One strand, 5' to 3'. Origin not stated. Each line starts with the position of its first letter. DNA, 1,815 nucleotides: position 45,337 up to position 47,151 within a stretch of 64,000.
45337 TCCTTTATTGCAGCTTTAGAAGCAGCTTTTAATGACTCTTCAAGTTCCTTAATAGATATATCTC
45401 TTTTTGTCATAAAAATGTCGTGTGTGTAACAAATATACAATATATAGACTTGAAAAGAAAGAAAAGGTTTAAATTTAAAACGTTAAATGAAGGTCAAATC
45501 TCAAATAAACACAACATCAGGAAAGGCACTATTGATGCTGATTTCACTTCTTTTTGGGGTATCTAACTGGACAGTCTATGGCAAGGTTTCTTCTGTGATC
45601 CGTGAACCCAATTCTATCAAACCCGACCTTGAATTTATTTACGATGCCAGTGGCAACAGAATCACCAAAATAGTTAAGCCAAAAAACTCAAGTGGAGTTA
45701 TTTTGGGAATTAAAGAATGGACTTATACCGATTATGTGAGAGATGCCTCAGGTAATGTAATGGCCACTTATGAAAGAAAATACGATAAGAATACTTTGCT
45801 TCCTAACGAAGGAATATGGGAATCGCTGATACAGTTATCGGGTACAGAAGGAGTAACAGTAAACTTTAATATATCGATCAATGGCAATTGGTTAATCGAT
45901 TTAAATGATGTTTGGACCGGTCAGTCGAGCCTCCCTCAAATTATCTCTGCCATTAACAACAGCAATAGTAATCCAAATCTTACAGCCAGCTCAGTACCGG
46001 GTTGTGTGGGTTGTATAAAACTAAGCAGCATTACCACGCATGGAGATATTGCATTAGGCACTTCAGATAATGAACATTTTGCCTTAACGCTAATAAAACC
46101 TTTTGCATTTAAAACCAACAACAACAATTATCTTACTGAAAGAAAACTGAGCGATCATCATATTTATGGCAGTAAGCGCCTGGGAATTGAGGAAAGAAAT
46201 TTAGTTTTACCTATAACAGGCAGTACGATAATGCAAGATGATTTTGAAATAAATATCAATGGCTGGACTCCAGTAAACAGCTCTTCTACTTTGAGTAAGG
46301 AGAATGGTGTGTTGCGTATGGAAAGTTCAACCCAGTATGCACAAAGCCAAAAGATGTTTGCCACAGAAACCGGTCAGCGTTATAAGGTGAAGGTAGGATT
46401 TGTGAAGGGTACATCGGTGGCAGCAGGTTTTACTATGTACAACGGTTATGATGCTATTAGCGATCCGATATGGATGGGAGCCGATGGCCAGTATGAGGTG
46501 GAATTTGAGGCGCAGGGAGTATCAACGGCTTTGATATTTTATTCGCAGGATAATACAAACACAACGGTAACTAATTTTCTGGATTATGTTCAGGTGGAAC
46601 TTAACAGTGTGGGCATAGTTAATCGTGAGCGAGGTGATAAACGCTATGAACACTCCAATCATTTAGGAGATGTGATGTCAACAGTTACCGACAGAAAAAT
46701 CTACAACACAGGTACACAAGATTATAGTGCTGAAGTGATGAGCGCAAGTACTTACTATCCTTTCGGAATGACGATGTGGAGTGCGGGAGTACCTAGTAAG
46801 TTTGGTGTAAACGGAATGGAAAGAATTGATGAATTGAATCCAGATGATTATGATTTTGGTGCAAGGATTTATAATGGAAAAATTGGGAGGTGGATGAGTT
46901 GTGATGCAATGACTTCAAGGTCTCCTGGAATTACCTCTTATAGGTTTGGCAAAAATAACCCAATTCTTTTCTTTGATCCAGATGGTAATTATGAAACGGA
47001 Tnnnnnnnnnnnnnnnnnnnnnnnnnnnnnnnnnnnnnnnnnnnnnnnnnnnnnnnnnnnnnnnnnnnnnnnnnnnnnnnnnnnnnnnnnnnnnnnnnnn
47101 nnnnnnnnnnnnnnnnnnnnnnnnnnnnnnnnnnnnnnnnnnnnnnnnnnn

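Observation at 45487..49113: RHS/YD-repeat polymorphic toxin with an unclassified C-terminal domain and three downstream candidate immunity genes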

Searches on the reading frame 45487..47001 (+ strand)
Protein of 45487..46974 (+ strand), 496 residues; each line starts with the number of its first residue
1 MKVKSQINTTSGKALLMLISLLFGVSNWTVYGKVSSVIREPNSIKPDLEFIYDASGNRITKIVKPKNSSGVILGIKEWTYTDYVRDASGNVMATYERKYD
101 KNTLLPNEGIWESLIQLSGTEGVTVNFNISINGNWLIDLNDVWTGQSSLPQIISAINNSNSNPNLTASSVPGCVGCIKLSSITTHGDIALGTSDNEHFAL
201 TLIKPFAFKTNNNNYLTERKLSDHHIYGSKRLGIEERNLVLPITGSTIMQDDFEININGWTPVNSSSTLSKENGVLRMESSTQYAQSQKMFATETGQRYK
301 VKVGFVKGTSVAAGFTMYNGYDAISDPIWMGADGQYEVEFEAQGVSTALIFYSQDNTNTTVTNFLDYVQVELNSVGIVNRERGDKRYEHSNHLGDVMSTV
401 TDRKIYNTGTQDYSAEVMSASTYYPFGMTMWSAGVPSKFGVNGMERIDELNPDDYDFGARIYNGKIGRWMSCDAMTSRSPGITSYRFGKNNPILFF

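Call 46: find_homologous_proteins(query=window:45487-46974:+, max_evalue=0.001)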
Query window:45487-46974:+ (496 aa): 163 proteins with E <= 0.001 among 7471 candidates; the best 120 are listed.
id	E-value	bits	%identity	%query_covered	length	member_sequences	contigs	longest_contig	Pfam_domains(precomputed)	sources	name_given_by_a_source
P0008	0.0e+0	1123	100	100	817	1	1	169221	-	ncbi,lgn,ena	-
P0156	1.9e-68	250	46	48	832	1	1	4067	-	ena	-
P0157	1.1e-42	165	43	23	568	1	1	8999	PF14891.13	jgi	jgi:RHS repeat-associated protein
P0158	2.6e-38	150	45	23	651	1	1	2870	PF05593.20,PF25023.2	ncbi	ncbi:MAG: RHS repeat domain-containing protein, partial [Bacteroidia bacterium]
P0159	4.0e-38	150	44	22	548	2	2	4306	-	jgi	jgi:RHS repeat-associated protein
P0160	2.7e-37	147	44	24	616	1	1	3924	-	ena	-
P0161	1.7e-36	144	64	15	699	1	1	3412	PF05593.20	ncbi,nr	ncbi:MAG: RHS repeat-associated core domain-containing protein, partial [Bacteroidales bacterium]|nr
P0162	3.0e-36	143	41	23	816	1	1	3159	PF05593.20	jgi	jgi:RHS repeat-associated protein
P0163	3.5e-36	143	42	22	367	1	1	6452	-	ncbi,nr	ncbi:MAG: hypothetical protein BWY70_00472 [Bacteroidetes bacterium ADurb.Bin408]|nr:MAG: hypothetic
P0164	2.0e-35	141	46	23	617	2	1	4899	-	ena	-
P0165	3.6e-35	140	46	22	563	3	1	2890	-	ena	-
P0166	6.3e-35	139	66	15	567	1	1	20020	PF01510.31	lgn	-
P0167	7.2e-35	139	41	22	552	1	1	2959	-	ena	-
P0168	3.6e-34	137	30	55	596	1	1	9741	-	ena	-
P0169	4.0e-34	136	34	24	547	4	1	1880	-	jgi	jgi:RHS repeat-associated protein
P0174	1.3e-32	131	50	24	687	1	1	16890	-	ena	-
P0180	3.4e-31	127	42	23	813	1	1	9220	PF05593.20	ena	-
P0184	8.3e-30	122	38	24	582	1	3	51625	-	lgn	-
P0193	1.4e-28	118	38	23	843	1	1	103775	PF05593.20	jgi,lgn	-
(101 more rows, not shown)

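Call 61: find_encoding_contigs(protein=P0174, flank=8000, max_places=2)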
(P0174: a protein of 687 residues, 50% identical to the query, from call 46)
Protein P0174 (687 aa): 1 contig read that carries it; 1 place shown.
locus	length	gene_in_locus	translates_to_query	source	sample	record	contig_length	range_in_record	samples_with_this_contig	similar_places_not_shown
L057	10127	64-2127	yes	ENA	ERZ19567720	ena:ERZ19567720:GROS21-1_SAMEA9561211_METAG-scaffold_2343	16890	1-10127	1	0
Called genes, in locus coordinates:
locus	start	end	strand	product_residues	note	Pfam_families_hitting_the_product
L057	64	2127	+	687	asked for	-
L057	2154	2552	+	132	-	-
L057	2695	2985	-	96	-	-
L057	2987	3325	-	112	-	-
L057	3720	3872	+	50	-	-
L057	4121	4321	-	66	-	-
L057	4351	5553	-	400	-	-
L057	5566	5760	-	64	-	-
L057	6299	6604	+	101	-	-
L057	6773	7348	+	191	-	PF00589:Phage_integrase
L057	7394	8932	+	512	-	PF27228:MTBMA_p00010_2nd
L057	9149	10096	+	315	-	PF00589:Phage_integrase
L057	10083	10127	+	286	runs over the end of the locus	PF02899:Phage_int_SAM_1 (faint), PF13495:Phage_int_SAM_4 (faint), PF00589:Phage_integrase (weak)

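Call 62: find_encoding_contigs(protein=P0184, flank=8000, max_places=2)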
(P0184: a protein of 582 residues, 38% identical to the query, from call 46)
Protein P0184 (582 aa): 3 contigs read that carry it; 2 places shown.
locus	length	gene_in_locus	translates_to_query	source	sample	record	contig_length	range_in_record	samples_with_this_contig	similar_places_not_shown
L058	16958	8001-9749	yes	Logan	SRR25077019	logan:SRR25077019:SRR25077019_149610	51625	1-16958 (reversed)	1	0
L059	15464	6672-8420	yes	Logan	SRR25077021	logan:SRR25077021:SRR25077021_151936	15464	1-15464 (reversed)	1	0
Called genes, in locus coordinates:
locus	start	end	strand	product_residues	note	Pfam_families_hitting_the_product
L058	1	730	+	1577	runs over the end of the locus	PF20041:DUF6443 (faint)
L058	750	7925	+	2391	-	PF13573:SprB (weak)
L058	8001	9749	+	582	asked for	-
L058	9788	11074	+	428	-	PF07591:PT-HINT (weak), PF14890:Intein_splicing (faint)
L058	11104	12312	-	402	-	PF14890:Intein_splicing (faint), PF07591:PT-HINT (weak)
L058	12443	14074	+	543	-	-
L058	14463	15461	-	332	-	PF13407:Peripla_BP_4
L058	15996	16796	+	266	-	-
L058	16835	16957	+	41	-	?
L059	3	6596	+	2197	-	?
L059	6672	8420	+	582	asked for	-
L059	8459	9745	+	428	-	PF07591:PT-HINT (weak), PF14890:Intein_splicing (faint)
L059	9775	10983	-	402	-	PF14890:Intein_splicing (faint), PF07591:PT-HINT (weak)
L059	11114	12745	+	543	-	-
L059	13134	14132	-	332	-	PF13407:Peripla_BP_4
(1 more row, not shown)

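Call 63: find_encoding_contigs(protein=P0156, flank=4000, max_places=2)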
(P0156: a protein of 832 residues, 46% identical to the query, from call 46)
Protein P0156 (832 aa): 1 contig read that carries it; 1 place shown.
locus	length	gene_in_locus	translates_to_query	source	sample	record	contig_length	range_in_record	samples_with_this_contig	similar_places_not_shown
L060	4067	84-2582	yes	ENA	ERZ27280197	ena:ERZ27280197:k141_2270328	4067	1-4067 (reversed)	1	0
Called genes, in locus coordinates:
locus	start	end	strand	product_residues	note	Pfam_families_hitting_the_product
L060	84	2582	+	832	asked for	-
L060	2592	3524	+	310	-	-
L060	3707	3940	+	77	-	-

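Call 76: search_protein_families(library=pfam, proteins=[P0184], max_evalue=0.01)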
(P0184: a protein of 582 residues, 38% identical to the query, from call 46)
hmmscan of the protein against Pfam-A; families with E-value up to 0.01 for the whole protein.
P0184 (582 aa): 1 family
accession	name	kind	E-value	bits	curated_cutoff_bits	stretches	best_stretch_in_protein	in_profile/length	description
PF05593.20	RHS_repeat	-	9.5e-05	23.1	22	0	24-35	19-30/38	RHS Repeat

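Call 87: predict_structure(alignment_id=A5)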
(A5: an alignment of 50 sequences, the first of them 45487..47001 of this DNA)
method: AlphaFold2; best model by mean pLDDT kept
length: 505 residues; sequences in the alignment: 50
mean_pLDDT: 65.8   pTM: 0.45
mean pLDDT of the five models: 65.8, 65.7, 65.4, 65.3, 65.0
residues with pLDDT >= 90: 39; 70-90: 194; 50-70: 182; < 50: 90
segments of 3 or more residues with pLDDT < 50: 1-8, 101-114, 130-132, 182-216, 242-256, 375-378
pLDDT, mean of each block of 10 residues (from residue 1): 42 62 71 88 92 88 95 89 81 75 39 47 52 50 60 72 68 59 42 41 33 48 66 67 39 48 81 78 76 72 72 66 64 76 74 73 71 54 78 73 89 85 59 56 66 70 71 63 55 57 51
secondary structure, 60 per line:
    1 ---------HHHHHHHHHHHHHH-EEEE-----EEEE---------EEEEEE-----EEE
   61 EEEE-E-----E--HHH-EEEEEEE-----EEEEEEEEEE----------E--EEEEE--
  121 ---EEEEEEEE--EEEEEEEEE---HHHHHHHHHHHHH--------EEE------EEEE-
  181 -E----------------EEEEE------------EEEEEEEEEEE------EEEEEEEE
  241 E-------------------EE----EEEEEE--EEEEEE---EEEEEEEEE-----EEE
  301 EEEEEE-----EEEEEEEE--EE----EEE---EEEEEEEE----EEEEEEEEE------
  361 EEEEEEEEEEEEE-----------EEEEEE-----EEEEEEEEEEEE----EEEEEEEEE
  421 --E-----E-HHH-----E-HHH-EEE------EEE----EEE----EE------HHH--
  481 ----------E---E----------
elements in order: H10-23 E25-28 E34-37 E47-52 E58-64 E79-85 E91-100 E114-118 E124-131 E134-142 H146-158 E167-169 E176-179 E199-203 E216-226 E233-241 E267-272 E275-280 E284-292 E298-306 E312-319 E328-330 E334-341 E346-354 E361-373 E385-390 E396-407 E412-420 E445-447 E454-456 E461-463

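Call 89: fold_search(model_id=the predicted structure, library=pdb)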
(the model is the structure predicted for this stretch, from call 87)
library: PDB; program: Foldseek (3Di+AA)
matches with E <= 10: 1786; with E <= 0.001: 161
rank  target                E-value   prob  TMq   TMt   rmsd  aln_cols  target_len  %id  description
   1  6sh9_B                1.8e-07  1.00  0.19  0.08  25.1       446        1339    9  EngBF DARPin Fusion 4b D12 (released 2019-11-06)
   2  8a1a_A                4.7e-07  1.00  0.19  0.08  25.1       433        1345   11  Structure of a leucinostatin derivative determined by host lattice display : L1F11V1 construct (released 2022-12-07)
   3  8a19_A                7.2e-07  1.00  0.19  0.08  25.2       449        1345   12  Structure of a leucinostatin derivative determined by host lattice display : L1E4V1 construct (released 2022-12-07)
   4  6qep                  8.5e-07  1.00  0.19  0.08  24.8       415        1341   10  EngBF DARPin Fusion 4b H14 (released 2019-11-06)
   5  5a56_A                9.0e-07  1.00  0.21  0.10  21.4       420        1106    9  The structure of GH101 from Streptococcus pneumoniae TIGR4 in complex with 1-O-methyl-T-antigen (released 2015-09-02)
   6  8ic1_A                1.0e-06  1.00  0.20  0.21  23.7       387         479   14  endo-alpha-D-arabinanase EndoMA1 D51N mutant from Microbacterium arabinogalactanolyticum in complex with arabinooligos (released 2023-08-16)
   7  6qfk_A                1.0e-06  1.00  0.19  0.08  26.3       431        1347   11  EngBF DARPin Fusion 4b G10 (released 2019-11-06)
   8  5a57                  1.3e-06  1.00  0.20  0.10  21.9       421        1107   10  The structure of GH101 from Streptococcus pneumoniae TIGR4 in complex with PUGT (released 2015-09-02)
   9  8hhv_A                1.5e-06  1.00  0.20  0.21  24.4       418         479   11  endo-alpha-D-arabinanase EndoMA1 from Microbacterium arabinogalactanolyticum (released 2023-08-16)
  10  2zxq                  1.5e-06  1.00  0.19  0.09  25.2       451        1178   11  Crystal structure of endo-alpha-N-acetylgalactosaminidase from Bifidobacterium longum (EngBF) (released 2009-06-16)
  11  9h99                  1.6e-06  1.00  0.20  0.10   3.6       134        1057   10  Native structure of the full-length pesticidal protein Cry1Ca18 at pH7, from crystals formed in vivo (released 2025-11-12)
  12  5a58_A                1.9e-06  1.00  0.20  0.10  21.4       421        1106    9  The structure of GH101 D764N mutant from Streptococcus pneumoniae TIGR4 in complex with serinyl T-antigen (released 2015-09-02)
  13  4w8j                  2.1e-06  1.00  0.20  0.11   3.9       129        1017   15  Structure of the full-length insecticidal protein Cry1Ac reveals intriguing details of toxin packaging into in vivo form (released 2014-09-17)
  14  8w7n                  2.5e-06  1.00  0.21  0.11  28.7       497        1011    9  Crystal structure of the in-cell Cry1Aa purified from Bacillus thuringiensis (released 2024-03-06)
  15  5a55                  3.1e-06  1.00  0.20  0.10  21.5       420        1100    9  The native structure of GH101 from Streptococcus pneumoniae TIGR4 (released 2015-09-02)
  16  8xmz_A                4.1e-06  1.00  0.21  0.65   4.0       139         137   18  Crystal structure of a novel porphyran-binding carbohydrate binding module (released 2024-01-17)
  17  4d0q                  4.3e-06  1.00  0.18  0.49   4.9       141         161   16  Hyaluronan Binding Module of the Streptococcal Pneumoniae Hyaluronate Lyase (released 2014-08-06)
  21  4bj0_A                2.3e-05  1.00  0.19  0.51   5.3       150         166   15  Xyloglucan binding module (CBM4-2 X2-L110F) in complex with branched xyloses (released 2014-04-23)
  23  3p6b_A                4.9e-05  1.00  0.19  0.46   4.4       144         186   14  The crystal structure of CelK CBM4 from Clostridium thermocellum (released 2011-08-24)
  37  2zey_A                8.3e-05  1.00  0.19  0.56   4.6       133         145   10  Family 16 carbohydrate binding module (released 2008-03-04)
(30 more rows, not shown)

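Call 98: find_encoding_contigs(protein=P0193, flank=9000, max_places=1)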
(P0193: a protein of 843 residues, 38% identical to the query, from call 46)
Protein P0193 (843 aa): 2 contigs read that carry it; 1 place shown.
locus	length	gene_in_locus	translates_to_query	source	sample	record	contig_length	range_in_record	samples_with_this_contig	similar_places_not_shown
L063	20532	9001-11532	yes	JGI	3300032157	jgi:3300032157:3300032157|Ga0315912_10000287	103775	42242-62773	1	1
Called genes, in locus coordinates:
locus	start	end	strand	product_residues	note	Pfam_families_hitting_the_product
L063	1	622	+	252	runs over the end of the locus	-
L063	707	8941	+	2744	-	PF20041:DUF6443 (weak), PF14870:PSII_BNR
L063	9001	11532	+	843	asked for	PF05593:RHS_repeat (faint)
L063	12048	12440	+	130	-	-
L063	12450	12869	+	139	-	-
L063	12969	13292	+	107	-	-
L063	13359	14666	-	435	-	-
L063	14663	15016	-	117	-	-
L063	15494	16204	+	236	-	PF11751:PorP_SprF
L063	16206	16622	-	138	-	PF13585:CHU_C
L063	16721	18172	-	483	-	PF13349:DUF4097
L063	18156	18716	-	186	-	PF07638:Sigma70_ECF (faint), PF04542:Sigma70_r2, PF08281:Sigma70_r4_2, PF04545:Sigma70_r4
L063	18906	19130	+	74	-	-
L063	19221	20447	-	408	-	PF12679:ABC2_membrane_2, PF12698:ABC2_membrane_3, PF01061:ABC2_membrane, PF12730:ABC2_membrane_4 (weak)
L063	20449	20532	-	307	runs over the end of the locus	PF00005:ABC_tran, PF13304:AAA_21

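Call 99: find_encoding_contigs(protein=P0180, flank=9000, max_places=1)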
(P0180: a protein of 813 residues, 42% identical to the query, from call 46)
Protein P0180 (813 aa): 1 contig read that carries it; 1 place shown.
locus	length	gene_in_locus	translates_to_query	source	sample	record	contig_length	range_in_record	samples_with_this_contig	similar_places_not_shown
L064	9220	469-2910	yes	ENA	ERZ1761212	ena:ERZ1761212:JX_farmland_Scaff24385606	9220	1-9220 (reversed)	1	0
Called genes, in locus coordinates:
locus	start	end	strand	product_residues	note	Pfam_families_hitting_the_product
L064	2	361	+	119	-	?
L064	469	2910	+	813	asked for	PF05593:RHS_repeat (faint)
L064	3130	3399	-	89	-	PF13585:CHU_C (weak), PF18962:Por_Secre_tail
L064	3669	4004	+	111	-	-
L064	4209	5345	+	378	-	PF13493:DUF4118, PF00512:HisKA, PF02518:HATPase_c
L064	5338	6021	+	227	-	PF00072:Response_reg, PF00486:Trans_reg_C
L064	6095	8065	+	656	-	PF02705:K_trans, PF22776:K_trans_C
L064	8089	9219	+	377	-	?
